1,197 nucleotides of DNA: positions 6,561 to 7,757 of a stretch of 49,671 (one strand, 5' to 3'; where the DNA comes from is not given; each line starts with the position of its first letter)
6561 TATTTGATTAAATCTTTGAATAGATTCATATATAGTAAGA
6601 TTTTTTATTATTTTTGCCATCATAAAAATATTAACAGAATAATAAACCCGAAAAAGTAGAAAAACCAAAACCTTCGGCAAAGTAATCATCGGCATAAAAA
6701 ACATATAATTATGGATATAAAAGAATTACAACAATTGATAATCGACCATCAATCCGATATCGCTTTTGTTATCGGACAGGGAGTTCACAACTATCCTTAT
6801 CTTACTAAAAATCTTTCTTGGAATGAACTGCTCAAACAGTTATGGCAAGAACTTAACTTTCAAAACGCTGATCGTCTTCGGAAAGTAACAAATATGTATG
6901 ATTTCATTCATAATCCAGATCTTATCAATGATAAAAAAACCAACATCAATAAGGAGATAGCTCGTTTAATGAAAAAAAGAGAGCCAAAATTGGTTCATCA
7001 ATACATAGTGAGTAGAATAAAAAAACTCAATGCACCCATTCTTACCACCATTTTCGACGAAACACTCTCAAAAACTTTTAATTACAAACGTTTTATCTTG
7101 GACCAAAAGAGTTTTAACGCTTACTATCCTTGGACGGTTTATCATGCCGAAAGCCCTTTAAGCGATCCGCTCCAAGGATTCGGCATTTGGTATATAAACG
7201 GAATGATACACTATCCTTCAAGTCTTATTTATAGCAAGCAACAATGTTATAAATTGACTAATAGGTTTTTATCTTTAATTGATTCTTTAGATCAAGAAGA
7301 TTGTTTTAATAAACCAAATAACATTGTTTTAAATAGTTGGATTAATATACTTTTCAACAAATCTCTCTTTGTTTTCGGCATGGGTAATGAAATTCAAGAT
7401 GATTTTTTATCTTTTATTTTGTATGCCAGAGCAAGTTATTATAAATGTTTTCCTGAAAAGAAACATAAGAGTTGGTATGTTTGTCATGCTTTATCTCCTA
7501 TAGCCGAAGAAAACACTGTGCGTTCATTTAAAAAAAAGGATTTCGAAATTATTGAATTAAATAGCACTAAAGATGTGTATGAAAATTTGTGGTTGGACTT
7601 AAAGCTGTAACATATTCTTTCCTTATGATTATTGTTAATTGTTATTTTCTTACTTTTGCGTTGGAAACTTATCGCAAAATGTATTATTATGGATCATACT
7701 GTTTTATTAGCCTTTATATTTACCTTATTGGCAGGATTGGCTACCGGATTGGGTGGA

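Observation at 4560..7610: AT-rich three-gene islet: split-Walker ABC ATPase + coupled 168-aa PD-(D/E)xK-like protein, divergent from a degenerate SIR2-like gene - candidate undescribed conflict/anti-phage system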

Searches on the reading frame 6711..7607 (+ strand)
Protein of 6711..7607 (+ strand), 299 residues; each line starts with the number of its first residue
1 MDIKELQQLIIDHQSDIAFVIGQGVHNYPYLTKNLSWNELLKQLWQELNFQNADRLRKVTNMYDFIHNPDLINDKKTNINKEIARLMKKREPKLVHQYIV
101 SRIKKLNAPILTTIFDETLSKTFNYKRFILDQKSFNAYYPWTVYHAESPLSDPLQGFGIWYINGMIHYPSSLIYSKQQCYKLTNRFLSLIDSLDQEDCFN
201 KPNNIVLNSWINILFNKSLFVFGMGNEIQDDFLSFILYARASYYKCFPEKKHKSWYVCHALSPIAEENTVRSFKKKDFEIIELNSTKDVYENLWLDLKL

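Call 3: search_protein_families(library=pfam, proteins=[window:6711-7607:+], max_evalue=1)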
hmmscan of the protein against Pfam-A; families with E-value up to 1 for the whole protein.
window:6711-7607:+ (299 aa): 0 families

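Call 4: search_protein_families(library=padloc, proteins=[window:6711-7607:+], max_evalue=1)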
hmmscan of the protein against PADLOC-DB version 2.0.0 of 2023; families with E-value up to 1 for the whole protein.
window:6711-7607:+ (299 aa): 0 families

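Call 5: search_protein_families(library=ncbifam, proteins=[window:6711-7607:+], max_evalue=1)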
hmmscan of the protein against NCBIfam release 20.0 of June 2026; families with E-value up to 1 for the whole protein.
window:6711-7607:+ (299 aa): 0 families

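Call 6: search_protein_families(library=phrogs, proteins=[window:6711-7607:+], max_evalue=1)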
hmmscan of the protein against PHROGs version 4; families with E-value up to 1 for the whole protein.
window:6711-7607:+ (299 aa): 2 families
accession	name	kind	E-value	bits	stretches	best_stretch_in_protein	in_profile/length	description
phrog_2695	-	unknown function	0.013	15.6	1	21-90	18-78/531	-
phrog_17084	-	unknown function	0.14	13.1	1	76-105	59-88/159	-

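Call 12: find_homologous_proteins(query=window:6711-7607:+, max_evalue=0.01)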
Query window:6711-7607:+ (299 aa): 72 proteins with E <= 0.01 among 423 candidates.
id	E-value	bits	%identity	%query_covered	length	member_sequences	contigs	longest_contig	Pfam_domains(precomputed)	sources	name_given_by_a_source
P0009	4.8e-148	510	93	80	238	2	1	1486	-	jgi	jgi:hypothetical protein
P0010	3.3e-64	235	39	98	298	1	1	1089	-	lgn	-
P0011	5.8e-64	234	40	98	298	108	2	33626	-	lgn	-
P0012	4.5e-63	231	39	98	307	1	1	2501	-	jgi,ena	jgi:hypothetical protein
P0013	4.7e-63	231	39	98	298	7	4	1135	-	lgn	-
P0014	1.3e-62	230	38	98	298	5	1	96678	-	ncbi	-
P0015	1.7e-62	229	41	98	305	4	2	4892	-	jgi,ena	-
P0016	4.0e-62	228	39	98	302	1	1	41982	-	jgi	jgi:hypothetical protein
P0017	1.5e-61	226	39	99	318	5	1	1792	-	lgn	-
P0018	1.1e-60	224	38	98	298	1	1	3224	-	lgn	-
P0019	2.9e-60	222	38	99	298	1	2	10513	-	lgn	-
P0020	3.9e-60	222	37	98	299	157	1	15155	-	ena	-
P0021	5.1e-60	221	37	98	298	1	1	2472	-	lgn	-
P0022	9.9e-60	220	38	98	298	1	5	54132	-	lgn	-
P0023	2.0e-59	219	38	99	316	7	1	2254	-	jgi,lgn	-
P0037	5.7e-57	211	36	98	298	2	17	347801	-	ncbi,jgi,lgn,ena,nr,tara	ncbi:MAG: hypothetical protein CMH46_10325 [Muricauda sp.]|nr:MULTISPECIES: hypothetical protein [un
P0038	1.0e-56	210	35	98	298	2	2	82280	-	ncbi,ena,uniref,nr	ncbi:hypothetical protein [uncultured Alistipes sp.]|uniref:hypothetical protein n=1 Tax=uncultured 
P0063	1.3e-48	184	34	98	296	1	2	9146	PF13289.13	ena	-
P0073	1.5e-33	134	40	58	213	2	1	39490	PF13289.13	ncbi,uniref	ncbi:SIR2 family protein [Flammeovirga sp. OC4]|uniref:SIR2 family protein n=1 Tax=Flammeovirga sp. 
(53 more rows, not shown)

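Call 14: find_encoding_contigs(protein=P0038, flank=6000, max_places=3)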
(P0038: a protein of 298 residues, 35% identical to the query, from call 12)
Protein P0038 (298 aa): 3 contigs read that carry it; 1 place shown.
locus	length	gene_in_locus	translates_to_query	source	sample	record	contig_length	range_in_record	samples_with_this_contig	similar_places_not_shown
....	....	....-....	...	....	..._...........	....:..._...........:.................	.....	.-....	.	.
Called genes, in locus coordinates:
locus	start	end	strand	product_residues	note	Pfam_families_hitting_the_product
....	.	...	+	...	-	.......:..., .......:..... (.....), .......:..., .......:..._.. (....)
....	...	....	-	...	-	-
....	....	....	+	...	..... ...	-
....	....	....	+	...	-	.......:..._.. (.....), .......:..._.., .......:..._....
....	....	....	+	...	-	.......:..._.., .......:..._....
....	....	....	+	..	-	-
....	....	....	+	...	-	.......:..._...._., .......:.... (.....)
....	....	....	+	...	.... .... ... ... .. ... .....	-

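Call 15: find_encoding_contigs(protein=P0037, flank=6000, max_places=3)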
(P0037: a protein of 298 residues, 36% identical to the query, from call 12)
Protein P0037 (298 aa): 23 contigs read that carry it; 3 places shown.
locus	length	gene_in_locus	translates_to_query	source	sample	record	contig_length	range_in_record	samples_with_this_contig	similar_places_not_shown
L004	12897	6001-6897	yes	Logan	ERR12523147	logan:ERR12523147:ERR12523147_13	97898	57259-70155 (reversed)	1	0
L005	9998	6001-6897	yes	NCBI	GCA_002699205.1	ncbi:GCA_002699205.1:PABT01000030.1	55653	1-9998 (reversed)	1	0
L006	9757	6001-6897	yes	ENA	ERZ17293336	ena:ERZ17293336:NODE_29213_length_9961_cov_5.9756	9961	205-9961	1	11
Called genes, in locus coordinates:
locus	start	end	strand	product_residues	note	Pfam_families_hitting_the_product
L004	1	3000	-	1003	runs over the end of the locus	PF13620:CarboxypepD_reg, PF13715:CarbopepD_reg_2, PF07715:Plug, PF00593:TonB_dep_Rec_b-barrel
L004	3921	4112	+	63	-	-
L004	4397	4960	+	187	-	-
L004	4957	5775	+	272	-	-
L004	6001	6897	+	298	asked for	-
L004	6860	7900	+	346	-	-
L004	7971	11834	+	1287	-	PF13289:SIR2_2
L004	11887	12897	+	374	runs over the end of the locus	PF14088:DUF4268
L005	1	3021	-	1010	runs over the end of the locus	PF13620:CarboxypepD_reg, PF13715:CarbopepD_reg_2, PF07715:Plug, PF00593:TonB_dep_Rec_b-barrel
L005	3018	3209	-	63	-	-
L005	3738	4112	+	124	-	-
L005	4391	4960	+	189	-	-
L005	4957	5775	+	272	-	-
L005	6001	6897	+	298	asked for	-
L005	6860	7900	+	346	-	-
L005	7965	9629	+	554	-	PF13289:SIR2_2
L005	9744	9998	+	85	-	?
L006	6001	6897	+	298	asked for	-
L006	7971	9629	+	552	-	PF13289:SIR2_2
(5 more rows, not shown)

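Call 16: find_encoding_contigs(protein=P0011, flank=6000, max_places=3)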
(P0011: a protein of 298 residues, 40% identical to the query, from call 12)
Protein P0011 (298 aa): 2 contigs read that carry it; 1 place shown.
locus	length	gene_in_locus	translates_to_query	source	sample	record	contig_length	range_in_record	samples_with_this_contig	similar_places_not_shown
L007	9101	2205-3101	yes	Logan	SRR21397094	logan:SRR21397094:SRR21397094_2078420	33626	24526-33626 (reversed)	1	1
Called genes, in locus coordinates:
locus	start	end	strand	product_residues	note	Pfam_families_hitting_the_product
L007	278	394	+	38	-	-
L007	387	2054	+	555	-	PF13175:AAA_15 (weak), PF13304:AAA_21, PF20469:OLD-like_TOPRIM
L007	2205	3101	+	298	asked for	-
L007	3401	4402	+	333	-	-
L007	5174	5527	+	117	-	-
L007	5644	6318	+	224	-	-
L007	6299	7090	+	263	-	PF12851:Tet_JBP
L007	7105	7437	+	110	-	-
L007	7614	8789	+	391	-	PF17293:Arm-DNA-bind_5 (weak), PF13102:Phage_int_SAM_5, PF00589:Phage_integrase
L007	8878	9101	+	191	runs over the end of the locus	PF12728:HTH_17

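Call 23: search_solved_structures(query=A2, max_evalue=10, show_alignments=3)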
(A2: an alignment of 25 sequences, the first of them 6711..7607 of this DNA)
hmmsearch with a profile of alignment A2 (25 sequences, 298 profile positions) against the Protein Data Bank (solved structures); distinct sequences matched with E-value up to 10: 4.
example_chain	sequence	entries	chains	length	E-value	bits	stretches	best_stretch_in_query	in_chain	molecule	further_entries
8i3e_A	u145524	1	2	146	0.96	11.8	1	40-120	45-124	ELKS/Rab6-interacting/CAST family member 1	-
8i3g_A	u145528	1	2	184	0.97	11.7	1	229-266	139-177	Chromatin modification-related protein EAF3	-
8i3f_A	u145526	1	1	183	0.99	11.7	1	229-266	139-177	Chromatin modification-related protein EAF3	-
1z5y_E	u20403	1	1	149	1.3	11.3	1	19-56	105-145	Thiol:disulfide interchange protein dsbE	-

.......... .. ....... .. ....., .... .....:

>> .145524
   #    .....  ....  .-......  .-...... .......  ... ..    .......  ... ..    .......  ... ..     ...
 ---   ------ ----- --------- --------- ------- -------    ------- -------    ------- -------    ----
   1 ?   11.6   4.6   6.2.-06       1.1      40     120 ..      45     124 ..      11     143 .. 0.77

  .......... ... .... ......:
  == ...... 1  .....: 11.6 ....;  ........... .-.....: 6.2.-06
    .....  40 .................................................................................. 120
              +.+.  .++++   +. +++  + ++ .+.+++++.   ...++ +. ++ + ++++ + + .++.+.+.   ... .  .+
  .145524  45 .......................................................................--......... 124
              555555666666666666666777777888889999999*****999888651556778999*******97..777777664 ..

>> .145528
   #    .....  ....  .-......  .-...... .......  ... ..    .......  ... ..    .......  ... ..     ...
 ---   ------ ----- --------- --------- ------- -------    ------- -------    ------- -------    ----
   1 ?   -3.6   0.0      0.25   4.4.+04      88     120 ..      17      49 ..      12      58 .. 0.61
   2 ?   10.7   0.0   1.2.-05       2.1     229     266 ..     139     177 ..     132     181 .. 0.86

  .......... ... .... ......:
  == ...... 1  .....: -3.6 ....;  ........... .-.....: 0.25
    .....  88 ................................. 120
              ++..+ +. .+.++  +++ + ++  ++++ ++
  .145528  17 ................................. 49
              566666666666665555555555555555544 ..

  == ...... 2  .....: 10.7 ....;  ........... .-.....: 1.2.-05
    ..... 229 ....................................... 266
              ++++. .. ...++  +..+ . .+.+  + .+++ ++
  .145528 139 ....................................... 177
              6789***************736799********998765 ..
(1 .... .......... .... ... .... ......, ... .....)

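Call 57: search_protein_families(library=pfam, alignment_id=A2, max_evalue=1)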
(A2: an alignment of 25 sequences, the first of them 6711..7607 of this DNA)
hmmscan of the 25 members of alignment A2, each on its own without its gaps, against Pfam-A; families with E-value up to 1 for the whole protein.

A. member 1, window:6711-7607:+ (299 aa): 0 families

B. families by the number of members that match (of 25 scanned): 8 families
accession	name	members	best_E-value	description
PF13289.12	SIR2_2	17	6.8e-07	SIR2-like domain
PF10051.14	DUF2286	1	0.022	Uncharacterized protein conserved in archaea (DUF2286)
PF22015.1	OSBS_N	1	0.038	O-succinylbenzoate synthase, N-terminal domain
PF20669.3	Exo70_N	1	0.084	Exocyst complex component Exo70 N-terminal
PF18182.6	mCpol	1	0.15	minimal CRISPR polymerase domain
PF24719.1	Imm33-like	1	0.15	Imm33-like domain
PF18826.6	bVLRF1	1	0.17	Bacteroidetes VLRF1 release factor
PF12636.12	DUF3781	1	0.59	Protein of unknown function (DUF3781)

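Call 58: search_solved_structures(query=P0063, max_evalue=10, show_alignments=4)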
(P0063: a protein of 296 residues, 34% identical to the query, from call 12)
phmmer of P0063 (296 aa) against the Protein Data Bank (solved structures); distinct sequences matched with E-value up to 10: 0.

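Call 60: search_solved_structures(query=L005:7965-9626:+, max_evalue=1, show_alignments=2)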
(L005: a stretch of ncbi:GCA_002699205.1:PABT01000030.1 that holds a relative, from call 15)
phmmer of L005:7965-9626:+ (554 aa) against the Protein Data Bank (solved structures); distinct sequences matched with E-value up to 1: 10.
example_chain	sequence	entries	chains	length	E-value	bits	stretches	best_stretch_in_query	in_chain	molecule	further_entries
7uxt_B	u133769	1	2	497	2.9e-08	36.2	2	309-389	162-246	USG protein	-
6lhx_A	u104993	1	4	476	1.5e-06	30.5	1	315-386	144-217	ThsA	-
8bto_A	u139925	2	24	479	1.3e-05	27.4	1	314-386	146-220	NAD(+) hydrolase ThsA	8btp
8wc0_A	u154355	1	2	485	3.1e-05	26.2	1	316-376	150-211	NAD(+) hydrolase ThsA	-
9v0g_E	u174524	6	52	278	0.0022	20.1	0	148-172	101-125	NAD-dependent protein deacetylase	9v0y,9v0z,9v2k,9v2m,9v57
8a3k_UNK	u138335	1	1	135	0.011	17.8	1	172-284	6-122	sc-apCC-4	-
9v12_i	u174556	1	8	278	0.04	15.9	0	347-408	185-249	NAD-dependent protein deacetylase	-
9r1j_A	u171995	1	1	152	0.042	15.8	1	161-265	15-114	sc-apCC-4-NR-1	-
9r1k_A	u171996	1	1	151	0.095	14.7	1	184-265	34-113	sc-apCC-4-A7F-1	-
9r1n_A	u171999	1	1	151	0.2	13.6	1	171-261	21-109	sc-apCC-4-DPH-2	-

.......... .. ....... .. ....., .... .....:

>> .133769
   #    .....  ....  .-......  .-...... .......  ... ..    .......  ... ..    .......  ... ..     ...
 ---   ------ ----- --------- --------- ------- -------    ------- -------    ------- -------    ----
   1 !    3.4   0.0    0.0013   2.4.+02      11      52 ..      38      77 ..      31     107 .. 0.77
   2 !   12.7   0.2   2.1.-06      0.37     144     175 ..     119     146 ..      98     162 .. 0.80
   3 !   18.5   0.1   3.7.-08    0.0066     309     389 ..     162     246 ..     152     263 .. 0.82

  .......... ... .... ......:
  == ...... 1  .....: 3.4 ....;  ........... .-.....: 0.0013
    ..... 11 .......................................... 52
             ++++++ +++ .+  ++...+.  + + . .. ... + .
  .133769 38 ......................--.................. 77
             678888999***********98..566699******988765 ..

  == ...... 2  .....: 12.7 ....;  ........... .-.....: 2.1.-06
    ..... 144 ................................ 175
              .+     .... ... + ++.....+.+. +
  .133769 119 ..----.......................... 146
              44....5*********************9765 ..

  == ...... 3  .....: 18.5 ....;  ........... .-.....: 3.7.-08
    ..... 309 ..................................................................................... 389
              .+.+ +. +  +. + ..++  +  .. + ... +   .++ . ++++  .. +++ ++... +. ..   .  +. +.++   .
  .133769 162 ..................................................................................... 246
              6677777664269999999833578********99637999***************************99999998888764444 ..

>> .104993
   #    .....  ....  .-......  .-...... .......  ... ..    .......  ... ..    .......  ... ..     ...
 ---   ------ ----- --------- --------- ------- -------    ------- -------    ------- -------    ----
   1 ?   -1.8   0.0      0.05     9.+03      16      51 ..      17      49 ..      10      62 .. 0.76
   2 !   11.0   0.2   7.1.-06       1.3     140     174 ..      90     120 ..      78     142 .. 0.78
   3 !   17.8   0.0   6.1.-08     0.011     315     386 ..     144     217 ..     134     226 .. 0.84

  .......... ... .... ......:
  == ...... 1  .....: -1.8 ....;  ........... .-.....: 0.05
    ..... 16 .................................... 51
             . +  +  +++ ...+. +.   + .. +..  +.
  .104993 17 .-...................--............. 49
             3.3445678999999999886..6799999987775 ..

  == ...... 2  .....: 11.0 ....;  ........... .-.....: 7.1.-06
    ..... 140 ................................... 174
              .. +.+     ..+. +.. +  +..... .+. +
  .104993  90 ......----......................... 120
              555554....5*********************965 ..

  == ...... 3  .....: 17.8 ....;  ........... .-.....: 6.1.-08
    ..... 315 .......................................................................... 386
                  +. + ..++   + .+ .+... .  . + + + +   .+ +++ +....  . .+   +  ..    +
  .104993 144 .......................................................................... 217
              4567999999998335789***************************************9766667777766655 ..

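Call 61: find_encoding_contigs(protein=P0009, flank=3000, max_places=2)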
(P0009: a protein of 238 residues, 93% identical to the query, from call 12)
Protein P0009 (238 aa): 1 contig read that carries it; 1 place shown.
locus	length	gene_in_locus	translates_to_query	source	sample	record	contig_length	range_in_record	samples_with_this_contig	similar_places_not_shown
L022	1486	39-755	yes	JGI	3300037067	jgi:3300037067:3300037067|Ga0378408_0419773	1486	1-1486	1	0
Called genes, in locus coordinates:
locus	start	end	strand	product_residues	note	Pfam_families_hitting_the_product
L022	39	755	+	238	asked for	-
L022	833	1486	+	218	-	?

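Call 70: search_protein_families(library=padloc, alignment_id=A2, max_evalue=0.01)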
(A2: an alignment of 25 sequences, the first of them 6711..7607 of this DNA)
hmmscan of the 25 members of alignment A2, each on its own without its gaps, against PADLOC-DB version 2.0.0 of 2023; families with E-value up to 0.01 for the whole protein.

A. member 1, window:6711-7607:+ (299 aa): 0 families

B. families by the number of members that match (of 25 scanned): 5 families
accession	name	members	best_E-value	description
PDLC04968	PDC-S25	4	4.9e-05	-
PDLC04967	PDC-S25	4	6.6e-05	-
PDLC04166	Dsr1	3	1e-05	-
PDLC00409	ThsA1|ThsA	2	0.00033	STALD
PDLC04961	PDC-S21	1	0.00095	-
